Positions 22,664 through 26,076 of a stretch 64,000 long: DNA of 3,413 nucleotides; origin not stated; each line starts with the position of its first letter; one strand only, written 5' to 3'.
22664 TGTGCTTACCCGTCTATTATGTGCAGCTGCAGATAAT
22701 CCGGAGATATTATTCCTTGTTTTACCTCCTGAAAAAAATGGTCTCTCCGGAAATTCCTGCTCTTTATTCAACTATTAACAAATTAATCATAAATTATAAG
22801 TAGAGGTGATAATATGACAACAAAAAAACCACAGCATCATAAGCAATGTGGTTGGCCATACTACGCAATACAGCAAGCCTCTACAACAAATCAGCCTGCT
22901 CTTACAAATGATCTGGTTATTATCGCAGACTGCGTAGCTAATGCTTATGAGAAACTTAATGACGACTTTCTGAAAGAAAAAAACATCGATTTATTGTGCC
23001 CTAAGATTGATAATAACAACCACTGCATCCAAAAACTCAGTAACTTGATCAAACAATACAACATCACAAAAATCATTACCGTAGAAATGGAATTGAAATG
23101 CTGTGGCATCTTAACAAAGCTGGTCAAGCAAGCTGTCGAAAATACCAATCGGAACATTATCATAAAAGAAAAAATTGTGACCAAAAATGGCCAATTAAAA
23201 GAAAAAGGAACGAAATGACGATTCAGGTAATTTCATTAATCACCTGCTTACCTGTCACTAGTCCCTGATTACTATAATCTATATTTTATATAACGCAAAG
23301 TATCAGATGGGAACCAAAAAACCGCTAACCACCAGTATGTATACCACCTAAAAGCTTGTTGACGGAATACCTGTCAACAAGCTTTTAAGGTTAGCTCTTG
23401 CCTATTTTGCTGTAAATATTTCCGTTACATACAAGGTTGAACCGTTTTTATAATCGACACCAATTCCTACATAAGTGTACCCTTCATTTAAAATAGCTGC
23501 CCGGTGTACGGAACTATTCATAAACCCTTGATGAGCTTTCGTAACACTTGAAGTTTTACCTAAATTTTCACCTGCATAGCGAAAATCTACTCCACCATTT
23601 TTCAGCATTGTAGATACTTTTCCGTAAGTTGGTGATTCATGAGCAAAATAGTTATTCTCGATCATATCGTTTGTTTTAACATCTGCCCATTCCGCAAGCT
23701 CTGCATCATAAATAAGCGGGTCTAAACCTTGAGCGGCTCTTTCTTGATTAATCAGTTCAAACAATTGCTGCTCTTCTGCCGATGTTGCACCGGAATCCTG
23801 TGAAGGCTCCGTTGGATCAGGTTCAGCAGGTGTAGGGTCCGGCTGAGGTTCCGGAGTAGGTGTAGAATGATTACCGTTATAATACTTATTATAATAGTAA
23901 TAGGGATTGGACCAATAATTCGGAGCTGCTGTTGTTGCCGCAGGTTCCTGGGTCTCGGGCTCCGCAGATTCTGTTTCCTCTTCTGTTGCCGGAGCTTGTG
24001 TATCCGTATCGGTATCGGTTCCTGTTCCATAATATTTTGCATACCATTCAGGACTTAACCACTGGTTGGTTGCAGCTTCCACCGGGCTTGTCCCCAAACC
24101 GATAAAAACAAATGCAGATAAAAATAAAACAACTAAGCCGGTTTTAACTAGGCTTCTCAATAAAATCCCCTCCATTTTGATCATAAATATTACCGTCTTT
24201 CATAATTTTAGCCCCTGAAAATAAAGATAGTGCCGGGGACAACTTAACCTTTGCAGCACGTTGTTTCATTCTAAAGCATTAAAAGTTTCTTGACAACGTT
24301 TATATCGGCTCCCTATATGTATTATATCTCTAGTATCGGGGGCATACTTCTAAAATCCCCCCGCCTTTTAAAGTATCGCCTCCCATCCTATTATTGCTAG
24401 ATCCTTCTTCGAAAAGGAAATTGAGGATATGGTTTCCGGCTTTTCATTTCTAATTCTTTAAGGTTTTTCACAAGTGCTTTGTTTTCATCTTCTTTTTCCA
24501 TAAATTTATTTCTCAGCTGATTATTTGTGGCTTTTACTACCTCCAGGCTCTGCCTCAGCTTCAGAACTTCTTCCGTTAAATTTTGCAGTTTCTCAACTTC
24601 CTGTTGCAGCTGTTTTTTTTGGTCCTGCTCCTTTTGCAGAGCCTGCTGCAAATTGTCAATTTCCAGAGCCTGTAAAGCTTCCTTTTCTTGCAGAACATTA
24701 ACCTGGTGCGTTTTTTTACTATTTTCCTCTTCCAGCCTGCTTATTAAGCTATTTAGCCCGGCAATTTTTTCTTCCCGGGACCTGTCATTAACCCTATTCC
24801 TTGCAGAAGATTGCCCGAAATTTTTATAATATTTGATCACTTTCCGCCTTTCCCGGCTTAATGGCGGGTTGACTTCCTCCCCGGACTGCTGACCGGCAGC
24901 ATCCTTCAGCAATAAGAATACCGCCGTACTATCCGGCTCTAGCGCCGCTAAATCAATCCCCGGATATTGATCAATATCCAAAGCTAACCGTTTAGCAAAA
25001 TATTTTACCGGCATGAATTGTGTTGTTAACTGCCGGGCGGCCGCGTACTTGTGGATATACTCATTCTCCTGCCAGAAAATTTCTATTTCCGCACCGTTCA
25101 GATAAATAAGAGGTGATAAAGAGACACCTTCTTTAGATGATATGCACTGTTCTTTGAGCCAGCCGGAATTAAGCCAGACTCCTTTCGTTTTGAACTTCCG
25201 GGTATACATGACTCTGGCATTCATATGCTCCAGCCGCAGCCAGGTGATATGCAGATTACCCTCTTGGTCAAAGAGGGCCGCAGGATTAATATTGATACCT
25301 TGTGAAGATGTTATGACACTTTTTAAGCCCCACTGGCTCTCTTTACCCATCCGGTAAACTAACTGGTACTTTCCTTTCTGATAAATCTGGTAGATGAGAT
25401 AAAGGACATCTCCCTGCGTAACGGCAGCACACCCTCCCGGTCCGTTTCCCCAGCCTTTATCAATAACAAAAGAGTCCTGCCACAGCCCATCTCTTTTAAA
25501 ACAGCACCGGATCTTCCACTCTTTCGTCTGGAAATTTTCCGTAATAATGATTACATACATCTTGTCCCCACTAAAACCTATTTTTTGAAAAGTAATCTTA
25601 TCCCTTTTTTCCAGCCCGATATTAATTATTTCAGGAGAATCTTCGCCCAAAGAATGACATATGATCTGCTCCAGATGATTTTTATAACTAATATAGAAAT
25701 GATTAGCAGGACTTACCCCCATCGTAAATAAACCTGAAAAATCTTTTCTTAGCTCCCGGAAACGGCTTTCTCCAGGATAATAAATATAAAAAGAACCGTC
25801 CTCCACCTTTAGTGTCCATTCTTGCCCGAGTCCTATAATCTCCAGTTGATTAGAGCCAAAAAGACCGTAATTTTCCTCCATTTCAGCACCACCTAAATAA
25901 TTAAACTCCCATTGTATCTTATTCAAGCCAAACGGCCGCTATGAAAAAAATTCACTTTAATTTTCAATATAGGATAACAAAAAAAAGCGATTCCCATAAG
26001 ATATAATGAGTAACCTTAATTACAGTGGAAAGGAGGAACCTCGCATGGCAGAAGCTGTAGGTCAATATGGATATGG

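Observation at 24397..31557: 7-kb island made only of small, low-complexity orphan genes: a candidate undescribed spore-surface module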

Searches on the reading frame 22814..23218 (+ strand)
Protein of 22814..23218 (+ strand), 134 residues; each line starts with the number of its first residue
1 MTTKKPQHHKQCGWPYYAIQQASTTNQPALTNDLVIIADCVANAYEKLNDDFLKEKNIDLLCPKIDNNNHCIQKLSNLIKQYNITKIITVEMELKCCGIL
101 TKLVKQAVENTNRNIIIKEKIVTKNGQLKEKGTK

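Call 6: search_protein_families(library=ncbifam, max_evalue=1, proteins=[window:22814-23218:+])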
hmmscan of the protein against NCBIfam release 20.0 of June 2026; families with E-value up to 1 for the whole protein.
window:22814-23218:+ (134 aa): 0 families

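Call 7: search_protein_families(library=pfam, max_evalue=1, proteins=[window:22814-23218:+])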
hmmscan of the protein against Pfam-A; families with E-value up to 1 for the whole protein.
window:22814-23218:+ (134 aa): 1 family
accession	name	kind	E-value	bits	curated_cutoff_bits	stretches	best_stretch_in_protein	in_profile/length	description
PF01436.27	NHL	-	0.26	11.8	20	0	66-74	19-27/28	NHL repeat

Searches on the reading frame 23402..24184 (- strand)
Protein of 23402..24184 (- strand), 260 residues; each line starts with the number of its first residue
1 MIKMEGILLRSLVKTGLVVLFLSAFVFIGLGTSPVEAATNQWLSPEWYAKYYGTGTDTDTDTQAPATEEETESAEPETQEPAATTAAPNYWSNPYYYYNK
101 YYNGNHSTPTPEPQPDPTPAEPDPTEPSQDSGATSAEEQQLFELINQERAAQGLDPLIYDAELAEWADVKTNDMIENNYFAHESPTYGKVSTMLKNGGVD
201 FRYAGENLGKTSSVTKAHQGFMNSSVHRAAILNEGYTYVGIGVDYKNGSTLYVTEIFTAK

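Call 6: search_protein_families(library=ncbifam, max_evalue=1, proteins=[window:23402-24184:-])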
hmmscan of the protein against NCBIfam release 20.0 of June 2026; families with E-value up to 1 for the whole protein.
window:23402-24184:- (260 aa): 3 families
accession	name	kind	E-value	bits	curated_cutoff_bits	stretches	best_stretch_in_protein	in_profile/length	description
TIGR02909.1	spore_YkwD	subfamily_domain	1.5e-39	134.8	171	1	135-258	2-126/127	uncharacterized protein, YkwD family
NF052539.1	DivAsocLipDalA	equivalog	0.00043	20.1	200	1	128-245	38-156/169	divisome-associated lipoprotein DalA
NF006393.0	PRK08642.1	equivalog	0.089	12.3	292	1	146-227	39-121/254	3-oxoacyl-ACP reductase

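Call 7: search_protein_families(library=pfam, max_evalue=1, proteins=[window:23402-24184:-])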
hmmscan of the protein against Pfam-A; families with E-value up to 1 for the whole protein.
window:23402-24184:- (260 aa): 2 families
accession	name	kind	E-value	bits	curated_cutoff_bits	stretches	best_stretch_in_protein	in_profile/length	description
PF00188.32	CAP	-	7.4e-15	56.3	21.1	1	143-253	2-113/117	Cysteine-rich secretory protein family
PF15677.10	CEND1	-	0.9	10.5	27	0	58-139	23-101/143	Cell cycle exit and neuronal differentiation protein 1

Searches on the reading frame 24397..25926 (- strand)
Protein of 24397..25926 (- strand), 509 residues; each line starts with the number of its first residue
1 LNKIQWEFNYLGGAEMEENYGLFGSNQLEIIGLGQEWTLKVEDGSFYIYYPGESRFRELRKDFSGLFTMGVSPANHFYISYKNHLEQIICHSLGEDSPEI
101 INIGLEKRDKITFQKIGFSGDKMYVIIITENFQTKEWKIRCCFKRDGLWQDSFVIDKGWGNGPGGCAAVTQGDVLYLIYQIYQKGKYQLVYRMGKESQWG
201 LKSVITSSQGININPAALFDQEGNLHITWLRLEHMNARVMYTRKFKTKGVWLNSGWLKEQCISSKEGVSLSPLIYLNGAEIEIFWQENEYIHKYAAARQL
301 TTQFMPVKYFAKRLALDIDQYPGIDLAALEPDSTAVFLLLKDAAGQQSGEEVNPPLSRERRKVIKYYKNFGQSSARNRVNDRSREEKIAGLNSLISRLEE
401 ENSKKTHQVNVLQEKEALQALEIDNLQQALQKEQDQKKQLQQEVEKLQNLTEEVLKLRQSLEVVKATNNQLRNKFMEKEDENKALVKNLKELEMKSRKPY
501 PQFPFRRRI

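Call 4: search_protein_families(library=ncbifam, max_evalue=0.1, proteins=[window:24397-25926:-])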
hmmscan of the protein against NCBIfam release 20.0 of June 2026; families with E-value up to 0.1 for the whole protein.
window:24397-25926:- (509 aa): 5 families
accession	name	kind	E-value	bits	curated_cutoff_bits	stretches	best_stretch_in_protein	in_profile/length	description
TIGR04211.1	SH3_and_anchor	equivalog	0.017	14.8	65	1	392-488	65-161/198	TIGR04211 family SH3 domain-containing protein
TIGR02169.1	SMC_prok_A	equivalog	0.017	12.8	729.4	1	384-496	271-381/1165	chromosome segregation protein SMC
NF053835.1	PDIAV_lipo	equivalog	0.027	13.9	90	1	168-242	150-231/458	PDIAV motif-containing lipoprotein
TIGR02168.1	SMC_prok_B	equivalog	0.038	11.7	567.35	1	372-494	267-393/1181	chromosome segregation protein SMC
NF045780.1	TrlF_fam_ATP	equivalog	0.092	11.4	350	0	376-489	459-699/944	TrlF family AAA-like ATPase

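Call 5: search_protein_families(library=pfam, max_evalue=0.1, proteins=[window:24397-25926:-])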
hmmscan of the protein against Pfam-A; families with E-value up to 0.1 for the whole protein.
window:24397-25926:- (509 aa): 3 families
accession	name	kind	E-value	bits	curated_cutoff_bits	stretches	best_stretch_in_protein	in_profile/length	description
PF20492.3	ERM_helical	-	0.024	15.1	40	1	355-415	52-112/120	Ezrin/radixin/moesin, alpha-helical domain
PF09696.15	Ctf8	-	0.036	14.9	22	1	400-481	25-112/133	Ctf8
PF24073.1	DUF7365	-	0.049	14.2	27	0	399-466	32-99/101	Coiled-coil region of unknown function (DUF7365)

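Call 8: list_cluster_members(proteins=[window:24397-25926:-, window:26006-26194:+, window:26326-26847:+, window:26985-27335:-, window:27364-27777:-, window:28125-28712:+, window:28867-29067:-, window:29084-29503:-, window:30083-30229:+, window:30913-31035:+])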
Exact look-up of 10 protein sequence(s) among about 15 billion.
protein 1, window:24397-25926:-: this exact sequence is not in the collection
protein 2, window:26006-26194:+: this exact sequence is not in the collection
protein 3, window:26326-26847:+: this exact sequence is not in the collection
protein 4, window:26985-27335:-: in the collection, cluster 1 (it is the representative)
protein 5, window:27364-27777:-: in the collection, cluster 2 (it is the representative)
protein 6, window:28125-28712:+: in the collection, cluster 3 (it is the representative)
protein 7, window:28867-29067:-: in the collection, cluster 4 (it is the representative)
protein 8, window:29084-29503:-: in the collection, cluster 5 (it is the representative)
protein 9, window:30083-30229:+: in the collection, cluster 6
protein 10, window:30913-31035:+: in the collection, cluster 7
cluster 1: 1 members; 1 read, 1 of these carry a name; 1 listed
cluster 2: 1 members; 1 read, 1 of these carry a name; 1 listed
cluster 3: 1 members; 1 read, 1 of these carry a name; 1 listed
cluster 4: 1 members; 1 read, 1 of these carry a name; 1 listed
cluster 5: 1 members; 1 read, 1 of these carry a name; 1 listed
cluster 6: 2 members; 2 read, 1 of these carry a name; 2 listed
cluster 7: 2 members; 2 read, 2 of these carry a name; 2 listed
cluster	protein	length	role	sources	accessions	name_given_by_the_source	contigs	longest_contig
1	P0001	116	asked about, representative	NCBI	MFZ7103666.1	MAG: hypothetical protein ACOWWO_13575 [Peptococcaceae bacterium]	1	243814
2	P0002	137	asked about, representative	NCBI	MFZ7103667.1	MAG: hypothetical protein ACOWWO_13580 [Peptococcaceae bacterium]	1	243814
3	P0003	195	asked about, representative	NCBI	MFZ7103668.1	MAG: hypothetical protein ACOWWO_13585 [Peptococcaceae bacterium]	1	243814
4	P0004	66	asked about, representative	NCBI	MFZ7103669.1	MAG: hypothetical protein ACOWWO_13590 [Peptococcaceae bacterium]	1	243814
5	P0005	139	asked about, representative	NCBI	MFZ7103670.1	MAG: hypothetical protein ACOWWO_13595 [Peptococcaceae bacterium]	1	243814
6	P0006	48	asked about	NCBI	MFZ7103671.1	MAG: hypothetical protein ACOWWO_13600 [Peptococcaceae bacterium]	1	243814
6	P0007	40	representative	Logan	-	-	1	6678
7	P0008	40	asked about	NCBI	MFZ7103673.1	MAG: hypothetical protein ACOWWO_13610 [Peptococcaceae bacterium]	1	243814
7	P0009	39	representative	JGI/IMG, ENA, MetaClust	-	\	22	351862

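Call 15: find_encoding_contigs(protein=P0009, flank=10000, max_places=3)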
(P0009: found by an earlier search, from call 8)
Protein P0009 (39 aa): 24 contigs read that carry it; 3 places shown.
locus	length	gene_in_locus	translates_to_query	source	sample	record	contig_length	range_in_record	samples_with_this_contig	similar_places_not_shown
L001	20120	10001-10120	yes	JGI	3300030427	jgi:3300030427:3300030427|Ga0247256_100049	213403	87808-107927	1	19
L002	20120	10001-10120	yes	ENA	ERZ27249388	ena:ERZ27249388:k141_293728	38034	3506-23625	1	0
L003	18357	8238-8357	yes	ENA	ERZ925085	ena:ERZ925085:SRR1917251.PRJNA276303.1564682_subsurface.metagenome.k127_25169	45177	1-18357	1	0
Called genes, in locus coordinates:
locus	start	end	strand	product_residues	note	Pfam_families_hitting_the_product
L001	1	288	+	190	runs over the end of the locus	-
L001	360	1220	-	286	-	-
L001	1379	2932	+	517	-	PF03452:Anp1 (weak), PF13704:Glyco_tranf_2_4 (faint), PF00535:Glycos_transf_2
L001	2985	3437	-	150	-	-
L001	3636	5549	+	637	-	PF00535:Glycos_transf_2, PF12895:ANAPC3 (faint), PF13414:TPR_11 (faint), PF13432:TPR_16 (faint), PF14559:TPR_19 (faint), PF00515:TPR_1 (faint), PF07719:TPR_2 (faint), PF13424:TPR_12 (faint)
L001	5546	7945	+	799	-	PF00535:Glycos_transf_2, PF12895:ANAPC3 (faint), PF00515:TPR_1 (faint), PF07719:TPR_2 (faint), PF13424:TPR_12 (faint), PF13428:TPR_14 (faint), PF13432:TPR_16 (faint), PF00535:Glycos_transf_2, +1 more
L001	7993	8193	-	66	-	-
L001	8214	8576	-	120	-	-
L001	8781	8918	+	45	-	-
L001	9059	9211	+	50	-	-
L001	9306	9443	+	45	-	-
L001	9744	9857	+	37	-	-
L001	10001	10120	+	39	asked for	-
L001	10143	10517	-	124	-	PF01740:STAS, PF13466:STAS_2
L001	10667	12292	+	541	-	PF03323:GerA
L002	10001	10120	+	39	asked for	-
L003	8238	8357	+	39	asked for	-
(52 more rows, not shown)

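Call 26: find_homologous_proteins(query=window:24397-25881:-, max_evalue=0.001)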
Query window:24397-25881:- (494 aa): 1 proteins with E <= 0.001 among 8000 candidates.
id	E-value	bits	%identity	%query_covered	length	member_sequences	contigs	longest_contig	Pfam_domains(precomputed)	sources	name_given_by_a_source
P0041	0.0e+0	1119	100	100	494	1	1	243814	-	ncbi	ncbi:MAG: hypothetical protein ACOWWO_13560 [Peptococcaceae bacterium]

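Call 41: search_solved_structures(query=A4, max_evalue=1)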
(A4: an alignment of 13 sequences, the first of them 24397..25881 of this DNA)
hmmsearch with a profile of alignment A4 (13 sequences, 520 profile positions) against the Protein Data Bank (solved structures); distinct sequences matched with E-value up to 1: 110 (the best 60 are shown).
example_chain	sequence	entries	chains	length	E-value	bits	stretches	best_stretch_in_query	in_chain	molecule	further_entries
4irt_A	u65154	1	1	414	2.5e-05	26.3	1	166-248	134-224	Uncharacterized protein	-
7aih_BG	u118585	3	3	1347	7.3e-05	24.7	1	353-499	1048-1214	mL100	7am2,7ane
9y6s_9t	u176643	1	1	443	0.00016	23.7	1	373-499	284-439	CCDC113/CCDC96 coiled-coil domain-containing protein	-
9b7j_S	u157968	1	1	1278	0.00046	22.1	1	395-490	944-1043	Dynactin subunit 1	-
9b7j_s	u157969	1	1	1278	0.00046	22.1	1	395-490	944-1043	Dynactin subunit 1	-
30dr_S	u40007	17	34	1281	0.00049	22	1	395-489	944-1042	Dynactin subunit 1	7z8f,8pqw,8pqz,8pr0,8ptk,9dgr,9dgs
6znl_Z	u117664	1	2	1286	0.00057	21.8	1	395-489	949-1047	Dynactin subunit 1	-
8qox_B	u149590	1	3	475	0.00063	21.6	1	338-453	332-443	Conserved membrane protein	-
5muk_A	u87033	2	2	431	0.00081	21.3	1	166-246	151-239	Neuraminidase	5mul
8p4y_A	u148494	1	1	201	0.001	20.9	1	393-502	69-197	Protein origami triangle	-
5djn_A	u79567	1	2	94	0.0042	18.9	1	456-503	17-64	Kinesin-like protein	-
7zr2_A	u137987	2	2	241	0.0049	18.7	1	392-516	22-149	Spike protein S2',Chimeric protein mimic of SARS-CoV-2 Spike HR1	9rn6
7bv6_D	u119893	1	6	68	0.005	18.7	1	364-427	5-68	Synaptosomal-associated protein 29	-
5mvh_A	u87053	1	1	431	0.0062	18.4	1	166-240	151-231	BACCELL_00856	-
4wy4_D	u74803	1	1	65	0.0063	18.3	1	366-427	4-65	Synaptosomal-associated protein 29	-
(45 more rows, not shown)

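Call 49: predict_structure(alignment_id=A4)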
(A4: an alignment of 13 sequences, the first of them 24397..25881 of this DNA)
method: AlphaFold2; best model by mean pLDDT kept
length: 494 residues; sequences in the alignment: 13
mean_pLDDT: 81.4   pTM: 0.63
mean pLDDT of the five models: 81.4, 80.9, 80.9, 80.5, 79.1
residues with pLDDT >= 90: 137; 70-90: 276; 50-70: 32; < 50: 49
segments of 3 or more residues with pLDDT < 50: 1-4, 329-365, 485-489, 492-494
pLDDT, mean of each block of 10 residues (from residue 1): 61 87 88 85 86 86 89 87 84 87 84 91 93 90 86 88 93 94 92 93 91 92 93 74 92 89 93 92 90 72 86 79 71 36 46 40 52 73 84 84 88 88 86 87 88 88 85 71 49 44
secondary structure, 60 per line:
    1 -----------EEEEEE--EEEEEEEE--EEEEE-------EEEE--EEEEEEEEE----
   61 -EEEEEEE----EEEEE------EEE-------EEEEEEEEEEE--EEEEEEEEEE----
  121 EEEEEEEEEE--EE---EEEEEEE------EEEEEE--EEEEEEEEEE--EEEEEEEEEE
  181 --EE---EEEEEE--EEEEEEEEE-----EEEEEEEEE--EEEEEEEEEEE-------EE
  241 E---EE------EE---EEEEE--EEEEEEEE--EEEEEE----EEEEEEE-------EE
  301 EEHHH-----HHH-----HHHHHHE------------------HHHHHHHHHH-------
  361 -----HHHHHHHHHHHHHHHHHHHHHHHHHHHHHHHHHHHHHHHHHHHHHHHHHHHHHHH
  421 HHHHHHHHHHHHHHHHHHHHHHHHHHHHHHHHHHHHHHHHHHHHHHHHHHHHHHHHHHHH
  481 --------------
elements in order: E12-17 E20-27 E30-34 E42-45 E48-56 E62-68 E73-77 E84-86 E94-104 E107-116 E121-130 E138-144 E151-156 E159-168 E171-180 E188-193 E196-204 E210-218 E221-231 E239-241 E258-262 E265-272 E275-280 E285-291 E299-302 H319-324 H344-353 H366-480

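Call 52: fold_search(model_id=the predicted structure, library=pdb)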
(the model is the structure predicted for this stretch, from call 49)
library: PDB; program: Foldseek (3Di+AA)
matches with E <= 10: 1130; with E <= 0.001: 262
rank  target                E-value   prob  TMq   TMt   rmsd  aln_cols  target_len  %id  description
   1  5muk                  1.2e-08  1.00  0.41  0.51   7.0       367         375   10  Glycoside Hydrolase BT3686 (released 2017-04-26)
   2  5mul                  3.5e-08  1.00  0.41  0.51   6.7       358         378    9  Glycoside Hydrolase BT3686 bound to Glucuronic Acid (released 2017-04-26)
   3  8q7u                  5.1e-08  1.00  0.41  0.56   5.5       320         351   10  Photorhabdus laumondii lectin PLL in complex with alpha-methyl-fucoside (released 2025-03-05)
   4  5c9l                  8.7e-08  1.00  0.41  0.56   5.5       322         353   10  Crystal structure of native PLL lectin from Photorhabdus luminescens at 1.65 A resolution (released 2016-10-19)
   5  5c9o                  8.7e-08  1.00  0.42  0.57   4.9       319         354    8  Crystal structure of recombinant PLL lectin from Photorhabdus luminescens at 1.5 A resolution (released 2016-10-19)
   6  8q83_B                1.5e-07  1.00  0.41  0.57   4.9       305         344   10  Photorhabdus laumondii lectin PLL5 in complex with alpha-methyl-fucoside (released 2025-03-05)
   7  8q83_C                1.8e-07  1.00  0.43  0.60   4.7       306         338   10  Photorhabdus laumondii lectin PLL5 in complex with alpha-methyl-fucoside (released 2025-03-05)
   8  8q83_A                2.1e-07  1.00  0.43  0.58   5.5       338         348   11  Photorhabdus laumondii lectin PLL5 in complex with alpha-methyl-fucoside (released 2025-03-05)
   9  8q83_D                2.5e-07  1.00  0.41  0.57   5.2       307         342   11  Photorhabdus laumondii lectin PLL5 in complex with alpha-methyl-fucoside (released 2025-03-05)
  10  6rfz                  2.7e-07  1.00  0.42  0.58   5.4       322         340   10  Photorhabdus laumondii lectin PLL2 in complex with D-glucose (released 2020-07-01)
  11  3h6j                  4.2e-07  1.00  0.36  0.40   9.6       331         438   13  Crystal structure of a putative neuraminidase from Pseudomonas aeruginosa (released 2009-05-12)
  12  6rg2_B                4.4e-07  1.00  0.41  0.57   5.1       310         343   10  Photorhabdus laumondii lectin PLL2 in complex with 3-O-methyl-D-glucose (released 2020-07-01)
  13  6rgg_B                5.8e-07  1.00  0.42  0.59   4.6       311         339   11  Photorhabdus laumondii lectin PLL2 in complex with O-methylated PGL-1-derived disaccharide (released 2020-07-01)
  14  5mxe                  6.4e-07  1.00  0.41  0.56   5.0       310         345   11  Photorhabdus asymbiotica lectin (PHL) in free form (released 2017-08-09)
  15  5mxg_A                6.4e-07  1.00  0.42  0.57   5.4       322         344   10  Photorhabdus asymbiotica lectin (PHL) in complex with blood group H trisaccharide (released 2017-08-09)
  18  4irt                  8.1e-07  1.00  0.41  0.49   6.2       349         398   10  Crystal structure of a putative neuraminidase (BACOVA_03493) from Bacteroides ovatus ATCC 8483 at 1.74 A resolution (released 2013-03-13)
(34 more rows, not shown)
